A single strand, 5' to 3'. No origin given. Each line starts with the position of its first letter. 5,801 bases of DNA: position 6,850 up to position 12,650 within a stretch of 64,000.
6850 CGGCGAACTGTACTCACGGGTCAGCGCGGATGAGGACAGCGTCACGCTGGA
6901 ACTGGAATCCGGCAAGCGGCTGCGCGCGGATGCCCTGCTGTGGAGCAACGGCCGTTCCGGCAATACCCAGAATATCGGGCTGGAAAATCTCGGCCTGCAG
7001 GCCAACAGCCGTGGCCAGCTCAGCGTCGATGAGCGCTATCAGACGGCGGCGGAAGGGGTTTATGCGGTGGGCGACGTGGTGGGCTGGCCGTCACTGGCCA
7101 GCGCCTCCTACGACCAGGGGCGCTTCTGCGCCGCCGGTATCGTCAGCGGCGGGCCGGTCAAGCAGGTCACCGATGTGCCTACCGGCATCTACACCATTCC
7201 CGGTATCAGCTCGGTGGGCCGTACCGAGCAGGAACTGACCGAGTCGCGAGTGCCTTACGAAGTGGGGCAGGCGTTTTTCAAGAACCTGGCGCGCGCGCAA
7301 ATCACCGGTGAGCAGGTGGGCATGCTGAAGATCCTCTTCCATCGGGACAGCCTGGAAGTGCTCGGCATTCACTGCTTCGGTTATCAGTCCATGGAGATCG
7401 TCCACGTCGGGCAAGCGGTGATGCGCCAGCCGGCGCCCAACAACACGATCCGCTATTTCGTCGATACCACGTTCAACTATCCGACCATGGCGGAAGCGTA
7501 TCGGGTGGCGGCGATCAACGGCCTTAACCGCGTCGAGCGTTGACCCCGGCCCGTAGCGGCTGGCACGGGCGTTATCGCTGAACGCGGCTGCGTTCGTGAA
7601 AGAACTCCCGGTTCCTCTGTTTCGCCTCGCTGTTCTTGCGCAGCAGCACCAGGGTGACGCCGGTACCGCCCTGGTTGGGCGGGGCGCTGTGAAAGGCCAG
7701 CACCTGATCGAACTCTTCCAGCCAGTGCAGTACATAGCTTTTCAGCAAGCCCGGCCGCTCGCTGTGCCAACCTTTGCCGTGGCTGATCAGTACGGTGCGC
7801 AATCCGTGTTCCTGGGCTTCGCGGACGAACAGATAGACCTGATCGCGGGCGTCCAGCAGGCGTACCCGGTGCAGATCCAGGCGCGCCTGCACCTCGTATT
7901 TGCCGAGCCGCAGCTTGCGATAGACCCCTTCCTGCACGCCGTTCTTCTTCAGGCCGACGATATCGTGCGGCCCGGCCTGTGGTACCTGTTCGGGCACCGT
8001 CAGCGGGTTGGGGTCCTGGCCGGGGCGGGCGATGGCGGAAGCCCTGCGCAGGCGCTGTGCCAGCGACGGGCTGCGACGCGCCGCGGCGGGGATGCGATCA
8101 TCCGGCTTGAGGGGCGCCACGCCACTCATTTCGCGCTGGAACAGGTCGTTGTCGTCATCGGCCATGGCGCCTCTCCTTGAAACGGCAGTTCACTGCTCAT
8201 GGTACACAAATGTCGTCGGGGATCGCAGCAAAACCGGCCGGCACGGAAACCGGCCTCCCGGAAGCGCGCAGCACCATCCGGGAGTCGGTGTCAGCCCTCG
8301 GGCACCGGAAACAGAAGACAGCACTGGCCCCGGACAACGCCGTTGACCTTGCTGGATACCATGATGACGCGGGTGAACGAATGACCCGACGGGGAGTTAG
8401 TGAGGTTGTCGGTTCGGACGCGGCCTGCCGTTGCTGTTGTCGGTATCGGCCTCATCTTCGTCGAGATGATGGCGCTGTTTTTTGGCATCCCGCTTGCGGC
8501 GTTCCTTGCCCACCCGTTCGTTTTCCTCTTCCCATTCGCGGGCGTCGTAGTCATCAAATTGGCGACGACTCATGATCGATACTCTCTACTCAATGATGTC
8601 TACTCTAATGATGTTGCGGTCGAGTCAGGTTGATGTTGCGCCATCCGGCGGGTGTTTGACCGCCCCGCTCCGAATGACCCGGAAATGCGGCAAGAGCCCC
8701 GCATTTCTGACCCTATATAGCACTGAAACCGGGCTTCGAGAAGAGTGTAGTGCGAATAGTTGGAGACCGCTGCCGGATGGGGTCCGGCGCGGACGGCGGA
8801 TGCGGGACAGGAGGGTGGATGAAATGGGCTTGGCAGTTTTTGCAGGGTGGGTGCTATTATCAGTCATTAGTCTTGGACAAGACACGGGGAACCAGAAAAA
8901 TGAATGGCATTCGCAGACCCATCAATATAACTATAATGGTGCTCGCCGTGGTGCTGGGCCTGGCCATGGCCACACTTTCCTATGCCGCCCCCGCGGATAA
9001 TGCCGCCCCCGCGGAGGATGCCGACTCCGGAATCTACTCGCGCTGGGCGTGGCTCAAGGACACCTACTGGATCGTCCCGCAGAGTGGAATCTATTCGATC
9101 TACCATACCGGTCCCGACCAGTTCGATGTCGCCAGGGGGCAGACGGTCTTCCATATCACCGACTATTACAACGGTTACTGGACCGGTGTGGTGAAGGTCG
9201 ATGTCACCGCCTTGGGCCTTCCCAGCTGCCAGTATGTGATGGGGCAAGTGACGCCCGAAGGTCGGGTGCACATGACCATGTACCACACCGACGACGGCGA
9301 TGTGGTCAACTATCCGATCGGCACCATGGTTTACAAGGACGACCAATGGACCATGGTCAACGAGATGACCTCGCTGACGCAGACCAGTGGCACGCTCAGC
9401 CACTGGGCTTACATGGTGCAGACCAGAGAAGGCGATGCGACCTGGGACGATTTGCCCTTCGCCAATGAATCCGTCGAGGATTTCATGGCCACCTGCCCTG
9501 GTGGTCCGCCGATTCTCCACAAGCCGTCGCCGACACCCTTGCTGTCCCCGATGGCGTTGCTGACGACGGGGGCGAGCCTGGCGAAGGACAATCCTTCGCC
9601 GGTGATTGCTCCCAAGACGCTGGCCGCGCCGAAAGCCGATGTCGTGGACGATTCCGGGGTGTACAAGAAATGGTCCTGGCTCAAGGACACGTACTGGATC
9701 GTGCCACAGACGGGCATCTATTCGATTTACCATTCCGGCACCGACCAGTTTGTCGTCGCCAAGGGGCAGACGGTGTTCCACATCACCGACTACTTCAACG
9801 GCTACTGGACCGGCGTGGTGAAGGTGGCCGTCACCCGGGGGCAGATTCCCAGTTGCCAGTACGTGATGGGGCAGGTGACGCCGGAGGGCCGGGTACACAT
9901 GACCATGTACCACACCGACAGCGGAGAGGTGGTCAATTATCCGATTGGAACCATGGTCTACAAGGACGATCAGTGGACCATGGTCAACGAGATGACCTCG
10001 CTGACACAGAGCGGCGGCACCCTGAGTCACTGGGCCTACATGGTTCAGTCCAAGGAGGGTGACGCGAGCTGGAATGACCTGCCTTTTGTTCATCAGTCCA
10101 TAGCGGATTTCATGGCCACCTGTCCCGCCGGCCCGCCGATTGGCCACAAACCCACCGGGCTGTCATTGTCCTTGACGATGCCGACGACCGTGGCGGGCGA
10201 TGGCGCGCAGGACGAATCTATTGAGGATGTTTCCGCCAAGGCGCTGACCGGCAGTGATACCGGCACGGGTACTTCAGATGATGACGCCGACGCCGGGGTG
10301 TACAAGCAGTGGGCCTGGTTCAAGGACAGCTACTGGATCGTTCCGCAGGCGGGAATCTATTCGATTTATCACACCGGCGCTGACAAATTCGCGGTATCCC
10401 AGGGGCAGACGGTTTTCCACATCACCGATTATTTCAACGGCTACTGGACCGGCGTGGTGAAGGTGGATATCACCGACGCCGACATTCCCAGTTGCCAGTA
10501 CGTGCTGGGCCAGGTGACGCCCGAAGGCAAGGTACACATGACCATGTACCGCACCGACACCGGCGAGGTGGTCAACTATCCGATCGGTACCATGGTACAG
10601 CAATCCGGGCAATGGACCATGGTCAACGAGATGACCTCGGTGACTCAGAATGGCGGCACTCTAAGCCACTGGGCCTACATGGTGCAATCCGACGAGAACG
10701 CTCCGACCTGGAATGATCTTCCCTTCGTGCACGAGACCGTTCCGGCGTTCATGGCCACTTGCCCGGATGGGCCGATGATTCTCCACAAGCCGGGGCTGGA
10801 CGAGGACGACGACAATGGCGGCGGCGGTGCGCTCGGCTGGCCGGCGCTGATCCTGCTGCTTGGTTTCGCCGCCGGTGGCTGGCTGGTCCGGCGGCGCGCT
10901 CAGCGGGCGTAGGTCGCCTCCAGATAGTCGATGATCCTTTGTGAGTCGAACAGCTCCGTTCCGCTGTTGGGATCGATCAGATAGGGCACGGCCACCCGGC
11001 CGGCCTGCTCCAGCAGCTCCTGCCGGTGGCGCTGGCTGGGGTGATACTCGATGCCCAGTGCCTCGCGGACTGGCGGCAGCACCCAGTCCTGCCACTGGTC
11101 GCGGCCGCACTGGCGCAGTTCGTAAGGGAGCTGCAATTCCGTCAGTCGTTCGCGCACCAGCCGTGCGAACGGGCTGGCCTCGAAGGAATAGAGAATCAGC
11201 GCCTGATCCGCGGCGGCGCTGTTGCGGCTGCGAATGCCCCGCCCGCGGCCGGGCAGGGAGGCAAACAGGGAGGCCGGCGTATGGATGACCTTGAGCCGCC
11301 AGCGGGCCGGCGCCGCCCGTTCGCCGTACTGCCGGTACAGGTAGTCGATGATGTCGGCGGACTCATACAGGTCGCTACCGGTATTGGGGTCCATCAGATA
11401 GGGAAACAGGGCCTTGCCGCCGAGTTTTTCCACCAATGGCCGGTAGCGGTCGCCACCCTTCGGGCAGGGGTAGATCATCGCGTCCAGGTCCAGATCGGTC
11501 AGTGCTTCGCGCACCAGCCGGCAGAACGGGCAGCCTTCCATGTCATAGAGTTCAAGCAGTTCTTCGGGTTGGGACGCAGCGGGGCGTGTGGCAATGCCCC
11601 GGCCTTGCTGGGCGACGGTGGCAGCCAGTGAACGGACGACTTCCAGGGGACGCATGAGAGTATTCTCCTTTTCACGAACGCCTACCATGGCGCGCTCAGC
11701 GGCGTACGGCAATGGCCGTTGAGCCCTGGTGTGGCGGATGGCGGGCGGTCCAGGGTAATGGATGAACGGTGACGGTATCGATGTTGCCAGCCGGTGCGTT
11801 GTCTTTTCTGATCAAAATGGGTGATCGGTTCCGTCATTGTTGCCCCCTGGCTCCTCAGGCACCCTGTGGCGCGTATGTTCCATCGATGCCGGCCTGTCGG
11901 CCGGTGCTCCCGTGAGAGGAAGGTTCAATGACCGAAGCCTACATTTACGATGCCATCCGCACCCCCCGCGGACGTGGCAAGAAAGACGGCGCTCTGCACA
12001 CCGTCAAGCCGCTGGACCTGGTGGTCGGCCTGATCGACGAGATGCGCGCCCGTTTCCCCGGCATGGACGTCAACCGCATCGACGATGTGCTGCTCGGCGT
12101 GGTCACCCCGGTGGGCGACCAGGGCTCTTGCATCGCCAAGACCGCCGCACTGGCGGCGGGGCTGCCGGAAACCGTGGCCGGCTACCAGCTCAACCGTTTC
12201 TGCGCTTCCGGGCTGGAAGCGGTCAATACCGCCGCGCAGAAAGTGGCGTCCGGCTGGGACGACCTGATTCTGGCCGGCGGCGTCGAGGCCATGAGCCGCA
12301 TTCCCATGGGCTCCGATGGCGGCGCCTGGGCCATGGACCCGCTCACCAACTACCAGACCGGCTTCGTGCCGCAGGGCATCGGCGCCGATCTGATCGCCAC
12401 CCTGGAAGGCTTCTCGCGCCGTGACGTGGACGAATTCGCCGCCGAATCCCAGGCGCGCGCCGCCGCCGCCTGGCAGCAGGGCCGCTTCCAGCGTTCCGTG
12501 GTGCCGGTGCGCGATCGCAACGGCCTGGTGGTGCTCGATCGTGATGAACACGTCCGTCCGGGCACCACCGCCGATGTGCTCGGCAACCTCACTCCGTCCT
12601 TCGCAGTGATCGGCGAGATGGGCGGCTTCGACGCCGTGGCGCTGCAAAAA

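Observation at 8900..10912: Surface-anchored protein built from three exact 168-aa copies of an unrecognised Trp/Tyr-rich domain, with a GlyGly-CTERM anchor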

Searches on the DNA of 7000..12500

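Call 17: search_rna_families(source=window, start=7000, end=12500, threshold=evalue, max_evalue=1)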
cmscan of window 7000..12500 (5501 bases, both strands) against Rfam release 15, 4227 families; matches with E-value up to 1: 2.
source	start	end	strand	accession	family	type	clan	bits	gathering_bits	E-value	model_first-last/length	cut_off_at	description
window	7663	7733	+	RF03330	mir-750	Gene; miRNA;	-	24.4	60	0.041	1-80/80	no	mir-750 microRNA precursor family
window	11430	11482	-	RF01149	sR10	Gene; snRNA; snoRNA; CD-box;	-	17.9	45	0.38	1-54/54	no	Small nucleolar RNA sR10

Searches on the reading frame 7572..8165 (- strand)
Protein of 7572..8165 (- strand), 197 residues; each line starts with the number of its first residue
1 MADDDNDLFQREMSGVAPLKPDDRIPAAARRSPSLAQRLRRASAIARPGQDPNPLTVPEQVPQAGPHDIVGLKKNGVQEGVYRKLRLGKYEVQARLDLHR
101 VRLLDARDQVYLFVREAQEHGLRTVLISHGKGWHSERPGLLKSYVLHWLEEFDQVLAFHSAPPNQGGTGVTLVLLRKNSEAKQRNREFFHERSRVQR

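Call 15: search_protein_families(library=pfam, proteins=[window:7572-8165:-])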
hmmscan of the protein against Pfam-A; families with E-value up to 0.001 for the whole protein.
window:7572-8165:- (197 aa): 1 family
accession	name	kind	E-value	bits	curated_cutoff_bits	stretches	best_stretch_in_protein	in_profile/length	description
PF01713.27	Smr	-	1.4e-24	86.5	25.7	1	96-176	1-77/77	Smr domain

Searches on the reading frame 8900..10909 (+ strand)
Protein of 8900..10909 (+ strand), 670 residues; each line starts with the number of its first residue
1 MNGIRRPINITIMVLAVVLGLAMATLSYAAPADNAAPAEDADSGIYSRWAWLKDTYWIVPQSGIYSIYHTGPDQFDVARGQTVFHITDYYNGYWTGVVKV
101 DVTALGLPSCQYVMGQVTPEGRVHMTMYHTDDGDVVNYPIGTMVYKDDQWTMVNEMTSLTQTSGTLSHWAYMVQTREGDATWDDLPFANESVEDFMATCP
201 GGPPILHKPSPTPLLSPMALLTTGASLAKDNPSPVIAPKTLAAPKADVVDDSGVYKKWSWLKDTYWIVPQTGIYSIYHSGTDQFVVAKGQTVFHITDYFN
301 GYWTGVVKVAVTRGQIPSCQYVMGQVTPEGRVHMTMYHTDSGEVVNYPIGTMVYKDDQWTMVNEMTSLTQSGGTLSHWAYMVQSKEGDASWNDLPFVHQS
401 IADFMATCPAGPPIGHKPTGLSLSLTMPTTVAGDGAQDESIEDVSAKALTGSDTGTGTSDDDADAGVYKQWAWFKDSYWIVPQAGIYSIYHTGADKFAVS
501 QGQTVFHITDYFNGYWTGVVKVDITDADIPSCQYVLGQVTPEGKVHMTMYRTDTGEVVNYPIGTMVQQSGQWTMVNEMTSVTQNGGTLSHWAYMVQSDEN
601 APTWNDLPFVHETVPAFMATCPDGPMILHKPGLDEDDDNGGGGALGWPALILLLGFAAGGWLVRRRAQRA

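Call 6: search_protein_families(library=pfam, proteins=[window:8900-10909:+], max_evalue=10)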
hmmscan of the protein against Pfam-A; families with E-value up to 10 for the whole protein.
window:8900-10909:+ (670 aa): 5 families
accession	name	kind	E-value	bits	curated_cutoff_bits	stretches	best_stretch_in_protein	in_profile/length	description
PF14172.12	DUF4309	-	0.0011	19.3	25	2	444-538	4-90/133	Domain of unknown function (DUF4309)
PF05118.21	Asp_Arg_Hydrox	-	0.0099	16.2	22.6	0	151-209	6-66/157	Aspartyl/Asparaginyl beta-hydroxylase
PF17858.6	Defensin_int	-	0.07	13.6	25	0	316-336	6-26/42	Platypus intermediate defensin-like peptide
PF01018.28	GTP1_OBG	-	0.09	12.8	27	0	135-161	84-110/155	GTP1/OBG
PF11080.13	GhoS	-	0.099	13.1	21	0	132-166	3-36/94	Endoribonuclease GhoS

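Call 7: search_protein_families(library=ncbifam, proteins=[window:8900-10909:+], max_evalue=10)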
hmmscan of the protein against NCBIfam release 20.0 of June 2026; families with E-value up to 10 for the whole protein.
window:8900-10909:+ (670 aa): 6 families
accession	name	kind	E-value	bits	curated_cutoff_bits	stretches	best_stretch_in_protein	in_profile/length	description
TIGR03979.1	His_Ser_Rich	equivalog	0.00099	19.1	121.65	1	282-322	130-169/190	His-Xaa-Ser repeat protein HxsA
NF010222.0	PRK13678.2-5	equivalog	0.012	16.2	87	0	129-157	60-87/96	hypothetical protein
NF045754.1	MPN499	equivalog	0.012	15.6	100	1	259-295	5-39/151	MPN499 family protein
NF005720.0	PRK07538.1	subfamily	0.12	11.3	400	1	546-622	202-280/418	hypothetical protein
NF038356.1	actino_DLW39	hypoth_equivalog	0.19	11.6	24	1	650-669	3-22/38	DLW-39 family protein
TIGR03501.1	GlyGly_CTERM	domain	9.9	7.2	15.5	0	641-657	1-17/22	GlyGly-CTERM sorting domain-containing protein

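Call 9: find_homologous_proteins(query=window:8900-10909:+)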
Query window:8900-10909:+ (670 aa): 1 proteins with E <= 0.001 among 8000 candidates.
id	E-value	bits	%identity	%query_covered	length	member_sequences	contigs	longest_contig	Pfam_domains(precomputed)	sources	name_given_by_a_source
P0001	0.0e+0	1577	100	100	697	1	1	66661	-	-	-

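Call 14: find_encoding_contigs(protein=P0001, flank=10000)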
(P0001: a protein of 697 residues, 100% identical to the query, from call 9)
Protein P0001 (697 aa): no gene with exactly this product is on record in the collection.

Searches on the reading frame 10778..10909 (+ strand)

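Call 7: search_protein_families(library=ncbifam, proteins=[window:10778-10909:+], max_evalue=10)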
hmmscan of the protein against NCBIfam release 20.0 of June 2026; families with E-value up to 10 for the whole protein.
seq(44 aa): 5 families
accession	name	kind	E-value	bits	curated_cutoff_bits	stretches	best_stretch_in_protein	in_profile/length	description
NF038356.1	actino_DLW39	hypoth_equivalog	0.0047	16.8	24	1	24-43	3-22/38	DLW-39 family protein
TIGR02595.1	PEP_CTERM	domain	0.029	15.2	16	1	22-41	4-23/24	PEP-CTERM sorting domain-containing protein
TIGR03901.2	MYXO-CTERM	domain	0.075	13.4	20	1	14-40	10-33/34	MYXO-CTERM sorting domain-containing protein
TIGR03501.1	GlyGly_CTERM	domain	0.35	11.7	15.5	1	15-31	1-17/22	GlyGly-CTERM sorting domain-containing protein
TIGR03382.1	GC_trans_RRR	domain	7.4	7.4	15.85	0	17-40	6-26/27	MYXO-CTERM sorting domain-containing protein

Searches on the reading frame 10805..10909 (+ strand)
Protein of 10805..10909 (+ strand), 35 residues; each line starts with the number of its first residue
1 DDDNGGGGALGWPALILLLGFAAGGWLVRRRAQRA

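Call 70: search_protein_families(library=ncbifam, proteins=[window:10805-10909:+], max_evalue=10)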
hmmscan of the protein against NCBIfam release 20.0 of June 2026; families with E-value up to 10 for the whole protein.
seq(35 aa): 5 families
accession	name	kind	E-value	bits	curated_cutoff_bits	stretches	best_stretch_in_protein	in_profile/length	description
NF038356.1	actino_DLW39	hypoth_equivalog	0.0027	17.5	24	1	15-34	3-22/38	DLW-39 family protein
TIGR02595.1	PEP_CTERM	domain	0.016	16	16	1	13-32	4-23/24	PEP-CTERM sorting domain-containing protein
TIGR03501.1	GlyGly_CTERM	domain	0.017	15.8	15.5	1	6-22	1-17/22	GlyGly-CTERM sorting domain-containing protein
TIGR03901.2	MYXO-CTERM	domain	0.037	14.4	20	1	5-31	10-33/34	MYXO-CTERM sorting domain-containing protein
TIGR03382.1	GC_trans_RRR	domain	3.6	8.4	15.85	0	8-31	6-26/27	MYXO-CTERM sorting domain-containing protein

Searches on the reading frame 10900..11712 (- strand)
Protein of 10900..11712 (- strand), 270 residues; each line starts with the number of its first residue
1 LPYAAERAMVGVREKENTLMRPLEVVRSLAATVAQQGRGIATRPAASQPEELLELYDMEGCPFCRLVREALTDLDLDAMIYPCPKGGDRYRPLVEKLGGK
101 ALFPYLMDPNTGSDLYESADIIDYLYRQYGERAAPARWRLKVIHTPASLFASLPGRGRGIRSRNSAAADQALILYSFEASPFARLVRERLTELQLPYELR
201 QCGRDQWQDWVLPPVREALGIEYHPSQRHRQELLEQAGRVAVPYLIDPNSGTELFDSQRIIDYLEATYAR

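Call 15: search_protein_families(library=pfam, proteins=[window:10900-11712:-])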
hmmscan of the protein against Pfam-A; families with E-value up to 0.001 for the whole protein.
window:10900-11712:- (270 aa): 3 families
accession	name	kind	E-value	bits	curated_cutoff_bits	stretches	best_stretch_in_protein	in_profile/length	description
PF13417.12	GST_N_3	-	1.5e-38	131.4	22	2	55-132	1-74/75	Glutathione S-transferase, N-terminal domain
PF13409.12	GST_N_2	-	6.5e-17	62.3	25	2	179-266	1-69/70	Glutathione S-transferase, N-terminal domain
PF00462.30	Glutaredoxin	-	0.00019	22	22.9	0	54-81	2-29/60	Glutaredoxin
